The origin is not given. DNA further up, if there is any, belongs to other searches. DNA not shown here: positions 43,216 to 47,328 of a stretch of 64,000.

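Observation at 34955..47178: Locus of oversized, highly divergent alpha-glucan enzymes lacking the canonical glg genes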

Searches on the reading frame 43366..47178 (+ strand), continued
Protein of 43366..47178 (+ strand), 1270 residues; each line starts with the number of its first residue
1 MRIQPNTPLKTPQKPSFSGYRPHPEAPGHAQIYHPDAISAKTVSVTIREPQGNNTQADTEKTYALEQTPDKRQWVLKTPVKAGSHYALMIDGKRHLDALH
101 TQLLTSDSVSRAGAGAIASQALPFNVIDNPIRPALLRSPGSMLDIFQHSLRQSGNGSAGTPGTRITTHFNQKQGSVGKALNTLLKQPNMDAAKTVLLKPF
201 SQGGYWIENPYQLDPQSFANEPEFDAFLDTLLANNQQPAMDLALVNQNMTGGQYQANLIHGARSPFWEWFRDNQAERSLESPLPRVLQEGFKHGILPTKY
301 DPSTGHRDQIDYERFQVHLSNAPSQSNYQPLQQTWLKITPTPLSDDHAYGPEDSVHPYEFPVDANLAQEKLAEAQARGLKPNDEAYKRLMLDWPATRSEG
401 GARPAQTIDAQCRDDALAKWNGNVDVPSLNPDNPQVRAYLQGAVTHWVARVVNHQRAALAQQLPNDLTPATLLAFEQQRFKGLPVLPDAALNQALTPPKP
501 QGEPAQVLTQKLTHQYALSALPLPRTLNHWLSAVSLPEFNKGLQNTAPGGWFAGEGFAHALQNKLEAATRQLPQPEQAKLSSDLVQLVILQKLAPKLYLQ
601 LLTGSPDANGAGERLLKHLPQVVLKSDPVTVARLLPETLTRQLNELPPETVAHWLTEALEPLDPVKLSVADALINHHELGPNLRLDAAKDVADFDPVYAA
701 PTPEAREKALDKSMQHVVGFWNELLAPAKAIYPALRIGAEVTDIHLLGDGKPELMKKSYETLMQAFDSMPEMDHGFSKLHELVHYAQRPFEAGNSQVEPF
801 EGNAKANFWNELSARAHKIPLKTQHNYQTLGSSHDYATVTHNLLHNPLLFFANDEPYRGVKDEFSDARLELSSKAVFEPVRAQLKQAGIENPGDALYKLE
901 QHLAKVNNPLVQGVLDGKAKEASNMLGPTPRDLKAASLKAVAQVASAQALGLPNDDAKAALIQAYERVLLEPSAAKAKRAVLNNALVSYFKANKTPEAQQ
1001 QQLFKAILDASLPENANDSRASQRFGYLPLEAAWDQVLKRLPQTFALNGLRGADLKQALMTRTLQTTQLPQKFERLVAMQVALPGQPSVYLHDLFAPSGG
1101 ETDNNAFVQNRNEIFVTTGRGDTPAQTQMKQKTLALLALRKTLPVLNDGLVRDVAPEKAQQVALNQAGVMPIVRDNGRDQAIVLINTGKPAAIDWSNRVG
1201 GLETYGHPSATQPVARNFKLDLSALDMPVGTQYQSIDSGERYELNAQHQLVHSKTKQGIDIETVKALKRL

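Call 79: fold_search(model_id=the predicted structure, library=pdb)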
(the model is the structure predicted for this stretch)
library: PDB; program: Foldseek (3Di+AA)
matches with E <= 10: 76; with E <= 0.001: 0
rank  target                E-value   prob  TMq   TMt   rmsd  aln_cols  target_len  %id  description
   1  2pv4                  9.5e-01  0.18  0.06  0.27  13.4       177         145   12  CRYSTAL STRUCTURE OF AN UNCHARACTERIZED PROTEIN FROM DUF3069 FAMILY (SAMA_2622) FROM SHEWANELLA AMAZONENSIS SB2B AT 1.95 (released 2007-05-22)
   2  4kbr_D                1.6e+00  0.05  0.04  0.14  18.0       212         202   16  Crystal structure of mouse Ceramide-1-phosphate transfer protein (apo-form) (released 2013-07-17)
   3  3p8c_A                2.1e+00  0.02  0.06  0.06  32.3       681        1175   14  Structure and Control of the Actin Regulatory WAVE Complex (released 2010-12-01)
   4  7zm7_1                2.4e+00  0.02  0.04  0.08  20.3       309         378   15  CryoEM structure of mitochondrial complex I from Chaetomium thermophilum (inhibited by DDM) (released 2022-11-30)
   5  4zwb_A                3.4e+00  0.01  0.06  0.10  25.9       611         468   12  Crystal structure of maltose-bound human GLUT3 in the outward-occluded conformation at 2.4 angstrom (released 2015-07-22)
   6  9pym_A                3.5e+00  0.02  0.06  0.09  25.9       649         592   10  Cryo-EM structure of the isethionate TRAP transporter IseQM from Oleidesulfovibrio alaskensis with bound isethionate (released 2025-11-12)
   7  6gyp_B                3.5e+00  0.01  0.06  0.09  27.3       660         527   10  Cryo-EM structure of the CBF3-core-Ndc10-DBD complex of the budding yeast kinetochore (released 2018-12-05)
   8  9gbt_A                3.8e+00  0.04  0.05  0.17  20.4       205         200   17  De novo designed retro-aldolase 13 (RAD13) (released 2025-08-13)
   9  5j1i_A                4.0e+00  0.02  0.05  0.12  32.7       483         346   13  Structure of the spectrin repeats 7, 8, and 9 of the plakin domain of plectin (released 2016-07-20)
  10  5cwg                  4.4e+00  0.07  0.06  0.25  18.7       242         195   11  Crystal structure of de novo designed helical repeat protein DHR10 (released 2015-12-16)
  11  4pho_B                4.4e+00  0.02  0.05  0.12  28.2       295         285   14  ClyA CC6/264 ox (2-303) (released 2014-09-24)
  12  4gyv_A                4.8e+00  0.02  0.05  0.14  17.3       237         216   12  Crystal structure of the DH domain of FARP2 (released 2013-03-13)
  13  6yd0_B                4.8e+00  0.02  0.05  0.12  26.2       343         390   13  XFEL structure of the Soluble methane monooxygenase hydroxylase and regulatory subunit complex, from Methylosinus tric (released 2020-09-30)
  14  5udi_A                5.0e+00  0.02  0.06  0.11  22.9       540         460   11  IFIT1 monomeric mutant (L457E/L464E) with m7Gppp-AAAA (syn and anti conformations of cap) (released 2017-03-01)
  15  9jg6_M                5.3e+00  0.23  0.04  0.26  10.4        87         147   11  The tail-complex structure of phage P22 (released 2025-02-26)
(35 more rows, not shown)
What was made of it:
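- Tried and rejected: Foldseek against PDB for d returned nothing at E<=0.001 (call 79).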

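Call 87: search_protein_families(library=pfam, proteins=[L006:15467-17416:+, L006:17544-19394:+, L006:19494-20207:-, L006:20339-23494:-], max_evalue=0.001)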
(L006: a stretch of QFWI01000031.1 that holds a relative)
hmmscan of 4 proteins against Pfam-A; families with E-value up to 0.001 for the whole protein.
L006:15467-17416:+ (649 aa): 12 families
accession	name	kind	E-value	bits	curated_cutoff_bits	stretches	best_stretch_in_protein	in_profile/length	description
PF00005.33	ABC_tran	-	2e-54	184.3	25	2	18-189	2-137/137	ABC transporter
PF12848.13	ABC_tran_Xtn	-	6.1e-25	87.6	25.9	1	229-310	2-83/85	ABC transporter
PF13304.12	AAA_21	-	4.8e-16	60.1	27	1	428-498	223-299/304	AAA domain, putative AbiEii toxin, Type IV TA system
PF16326.10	ABC_tran_CTD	-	2.8e-09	37.5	32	1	579-640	7-68/69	ABC transporter C-terminal domain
PF02463.25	SMC_N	-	6.2e-08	32.8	40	0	418-505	119-205/220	RecF/RecN/SMC N terminal domain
PF13555.12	AAA_29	-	1.9e-06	28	27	0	17-44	12-39/61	P-loop containing region of AAA domain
PF00503.26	G-alpha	-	2.5e-06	27.3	48.8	0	28-157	22-132/333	G-protein alpha subunit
PF13401.12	AAA_22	-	4e-05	24.4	27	0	352-377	7-35/130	AAA domain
PF05729.18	NACHT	-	4.5e-05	23.8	26.7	0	352-412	2-60/167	NACHT domain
PF13191.12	AAA_16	-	6.7e-05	23.9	32.6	0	32-124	29-119/167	AAA ATPase domain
PF03193.22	RsgA_GTPase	-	0.00032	21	30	0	342-383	99-139/174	RsgA GTPase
PF24389.1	ORC-CDC6-like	-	0.00036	19.8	27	0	332-370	18-52/571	ORC-CDC6-like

L006:17544-19394:+ (616 aa): 7 families
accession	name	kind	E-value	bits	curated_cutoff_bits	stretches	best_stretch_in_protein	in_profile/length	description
PF00009.33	GTP_EFTU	-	9.9e-56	188.7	26.5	1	20-215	2-187/188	Elongation factor Tu GTP binding domain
PF21018.2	BipA_C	-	2.4e-42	143.6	23.8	1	503-611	1-109/110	TypA/BipA C-terminal domain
PF00679.30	EFG_C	-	3.5e-22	78.7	27.9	1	416-498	2-85/89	Elongation factor G C-terminus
PF03144.31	GTP_EFTU_D2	-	2.7e-14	53.8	30.3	1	239-309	1-73/73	Elongation factor Tu domain 2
PF22042.2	EF-G_D2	-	1.1e-07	32.3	27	1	232-309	9-82/84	Elongation factor G domain 2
PF14492.12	EFG_III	-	3.2e-07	30.7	27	1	349-402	19-73/75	Elongation Factor G, domain III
PF01926.29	MMR_HSR1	-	0.00039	20.9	21.9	0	24-145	2-113/113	50S ribosome-binding GTPase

L006:19494-20207:- (237 aa): 0 families

L006:20339-23494:- (1051 aa): 2 families
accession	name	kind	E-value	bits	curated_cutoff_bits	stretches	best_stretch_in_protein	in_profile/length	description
PF00873.25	ACR_tran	-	2.2e-300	999.5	28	1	3-1040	1-1020/1021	AcrB/AcrD/AcrF family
PF03176.21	MMPL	-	3.9e-08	33.1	20.5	1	299-500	110-319/333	MMPL family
